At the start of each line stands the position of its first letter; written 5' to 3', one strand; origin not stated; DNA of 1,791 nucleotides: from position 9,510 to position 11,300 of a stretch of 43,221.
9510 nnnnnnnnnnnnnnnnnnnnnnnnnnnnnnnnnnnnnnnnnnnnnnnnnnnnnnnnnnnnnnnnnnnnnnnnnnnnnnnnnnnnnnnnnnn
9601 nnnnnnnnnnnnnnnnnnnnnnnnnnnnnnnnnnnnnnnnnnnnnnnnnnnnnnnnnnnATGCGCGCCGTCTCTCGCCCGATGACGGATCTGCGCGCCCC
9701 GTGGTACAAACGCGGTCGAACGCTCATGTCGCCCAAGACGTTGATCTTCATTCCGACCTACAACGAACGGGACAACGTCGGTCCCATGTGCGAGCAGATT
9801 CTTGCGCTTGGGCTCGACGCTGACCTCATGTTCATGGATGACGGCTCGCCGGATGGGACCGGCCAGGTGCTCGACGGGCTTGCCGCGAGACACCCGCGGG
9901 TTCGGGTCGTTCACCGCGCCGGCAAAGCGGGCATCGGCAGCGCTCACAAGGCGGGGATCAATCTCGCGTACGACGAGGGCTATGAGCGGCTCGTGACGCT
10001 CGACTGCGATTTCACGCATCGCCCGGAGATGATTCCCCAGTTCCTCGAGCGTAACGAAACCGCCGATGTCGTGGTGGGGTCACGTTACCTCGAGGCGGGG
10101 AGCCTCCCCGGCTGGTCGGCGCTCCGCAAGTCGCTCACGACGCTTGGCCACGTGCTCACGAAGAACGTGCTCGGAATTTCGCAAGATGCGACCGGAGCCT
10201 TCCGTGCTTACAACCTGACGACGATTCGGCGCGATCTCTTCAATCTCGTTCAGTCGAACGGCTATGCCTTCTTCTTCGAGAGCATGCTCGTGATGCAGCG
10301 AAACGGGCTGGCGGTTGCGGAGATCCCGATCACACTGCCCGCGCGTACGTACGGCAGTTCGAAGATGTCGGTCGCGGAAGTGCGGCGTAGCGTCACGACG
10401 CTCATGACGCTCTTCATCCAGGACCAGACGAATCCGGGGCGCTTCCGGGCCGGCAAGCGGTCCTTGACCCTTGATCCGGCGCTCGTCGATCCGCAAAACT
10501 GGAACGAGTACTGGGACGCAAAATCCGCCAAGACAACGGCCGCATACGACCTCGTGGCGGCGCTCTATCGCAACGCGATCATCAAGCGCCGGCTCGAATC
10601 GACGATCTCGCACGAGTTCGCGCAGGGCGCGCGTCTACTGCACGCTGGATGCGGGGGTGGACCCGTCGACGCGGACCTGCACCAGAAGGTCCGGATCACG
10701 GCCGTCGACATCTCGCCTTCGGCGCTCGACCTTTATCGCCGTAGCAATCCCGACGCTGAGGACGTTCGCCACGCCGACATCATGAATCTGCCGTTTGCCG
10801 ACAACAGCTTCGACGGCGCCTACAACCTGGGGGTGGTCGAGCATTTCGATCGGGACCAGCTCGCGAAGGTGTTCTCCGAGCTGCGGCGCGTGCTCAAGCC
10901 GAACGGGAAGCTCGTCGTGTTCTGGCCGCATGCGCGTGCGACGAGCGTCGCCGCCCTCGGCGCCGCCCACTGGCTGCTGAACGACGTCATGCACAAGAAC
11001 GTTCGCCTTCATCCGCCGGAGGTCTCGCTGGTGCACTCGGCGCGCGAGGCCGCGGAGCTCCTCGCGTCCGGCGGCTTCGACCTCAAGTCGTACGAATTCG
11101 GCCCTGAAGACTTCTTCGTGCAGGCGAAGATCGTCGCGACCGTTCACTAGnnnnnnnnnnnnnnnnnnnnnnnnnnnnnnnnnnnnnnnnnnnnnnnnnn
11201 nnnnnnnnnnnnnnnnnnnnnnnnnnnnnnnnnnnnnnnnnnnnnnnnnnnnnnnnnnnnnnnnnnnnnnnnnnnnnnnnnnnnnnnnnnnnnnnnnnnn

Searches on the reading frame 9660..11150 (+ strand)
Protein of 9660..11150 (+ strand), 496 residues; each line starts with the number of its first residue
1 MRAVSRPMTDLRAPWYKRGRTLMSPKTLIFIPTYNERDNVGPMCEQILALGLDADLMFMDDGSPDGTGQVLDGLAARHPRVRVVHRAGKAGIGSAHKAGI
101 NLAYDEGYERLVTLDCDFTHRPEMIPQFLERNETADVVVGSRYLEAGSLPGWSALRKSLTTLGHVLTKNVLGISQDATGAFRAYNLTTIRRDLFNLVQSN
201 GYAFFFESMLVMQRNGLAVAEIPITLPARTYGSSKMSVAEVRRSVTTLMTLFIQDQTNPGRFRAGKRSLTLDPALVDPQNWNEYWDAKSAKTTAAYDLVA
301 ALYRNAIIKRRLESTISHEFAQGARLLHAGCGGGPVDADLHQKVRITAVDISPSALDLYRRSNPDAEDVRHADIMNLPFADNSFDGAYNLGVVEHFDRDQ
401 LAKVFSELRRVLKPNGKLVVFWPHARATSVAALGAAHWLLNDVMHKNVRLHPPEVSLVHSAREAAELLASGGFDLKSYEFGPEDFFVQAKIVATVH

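Call 3: search_protein_families(library=pfam, proteins=[window:9660-11150:+], max_evalue=0.01)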
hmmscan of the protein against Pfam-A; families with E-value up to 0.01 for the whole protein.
window:9660-11150:+ (496 aa): 9 families
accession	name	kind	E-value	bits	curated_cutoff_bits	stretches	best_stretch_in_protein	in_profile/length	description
PF08241.18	Methyltransf_11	-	2.4e-21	76.6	21.2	1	327-420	1-95/95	Methyltransferase domain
PF00535.33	Glycos_transf_2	-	5.2e-21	75.7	23.3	1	29-171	2-146/168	Glycosyl transferase family 2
PF13649.12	Methyltransf_25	-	2.2e-18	67.1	27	1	327-416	2-97/97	Methyltransferase domain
PF08242.18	Methyltransf_12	-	3.3e-11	44.2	30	1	327-418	1-98/98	Methyltransferase domain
PF13489.12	Methyltransf_23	-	2.8e-09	37.4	27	1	315-448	15-142/164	Methyltransferase domain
PF13847.12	Methyltransf_31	-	1.6e-07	31.6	27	1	323-423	4-112/145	Methyltransferase domain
PF02353.26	CMAS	-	4.3e-06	26.7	27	1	319-420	59-164/273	Mycolic acid cyclopropane synthetase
PF13641.12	Glyco_tranf_2_3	-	7.5e-06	26.6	27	1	25-146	1-127/230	Glycosyltransferase like family 2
PF01209.24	Ubie_methyltran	-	2.7e-05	24.1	20.1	1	321-421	46-152/233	ubiE/COQ5 methyltransferase family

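Call 4: search_protein_families(library=ncbifam, proteins=[window:9660-11150:+], max_evalue=0.01)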
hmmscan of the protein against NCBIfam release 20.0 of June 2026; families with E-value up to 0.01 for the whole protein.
window:9660-11150:+ (496 aa): 40 families (the best 25 are shown)
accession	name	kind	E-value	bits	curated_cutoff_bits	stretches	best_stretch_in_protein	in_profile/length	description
TIGR03937.1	PgaC_IcaA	equivalog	4.9e-12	45.5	422.3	1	25-118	45-136/407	poly-beta-1,6-N-acetyl-D-glucosamine synthase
NF045667.1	MTase_DVU1556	equivalog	5.9e-12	45.5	155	1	319-421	19-120/213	DVU_1556 family methyltransferase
NF007610.0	PRK10258.1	equivalog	1e-11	44.7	342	1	294-456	18-172/251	malonyl-ACP O-methyltransferase BioC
TIGR04182.1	glyco_TIGR04182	equivalog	2.1e-11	43.8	325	1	28-257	3-220/293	S-layer glycoprotein N-glycosyltransferase AglJ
NF058614.1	PPMAGASynPpgS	equivalog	6.1e-11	42.2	370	1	28-235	3-205/226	polyprenyl-phospho-N-acetylgalactosaminyl synthase PpgS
NF043040.1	corrin_prot_MT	hypoth_equivalog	2.9e-10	39.9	180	1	295-420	14-147/216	corrinoid protein-associated methyltransferase CpaM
TIGR02072.1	BioC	equivalog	1.3e-09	38.2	184.95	1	292-419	5-131/244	malonyl-ACP O-methyltransferase BioC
TIGR01934.1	MenG_MenH_UbiE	subfamily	2.1e-09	37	158.35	1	319-431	38-152/223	ubiquinone/menaquinone biosynthesis methyltransferase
NF007986.1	PRK10714.1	equivalog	5.3e-09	35.5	529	1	27-250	8-224/316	undecaprenyl-phosphate 4-deoxy-4-formamido-L-arabinose transferase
NF041391.1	DPhHxTase_Halo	equivalog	1.1e-08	34.4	375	1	33-229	3-186/213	dolichyl-phosphate hexose transferase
NF047588.1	GlcsyltransPgfSStrep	equivalog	2.2e-08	33.7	500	1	29-144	5-123/308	glycosyltransferase PgfS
NF045825.1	FAmtase_mtf2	equivalog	5e-08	32.5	400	1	321-419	57-157/248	fatty-acid O-methyltransferase Mtf2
NF041255.1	mycofact_MftM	equivalog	6.7e-07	28.9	200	1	320-413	137-234/289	mycofactocin oligosaccharide methyltransferase MftM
NF007482.0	PRK10073.1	equivalog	6.9e-07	28.6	423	1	25-136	6-114/334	glycosyltransferase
NF001244.0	PRK00216.1-5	equivalog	7.3e-07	28.7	216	1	321-428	47-161/236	bifunctional demethylmenaquinone methyltransferase/2-methoxy-6-polyprenyl-1,4-benzoquinol methylase UbiE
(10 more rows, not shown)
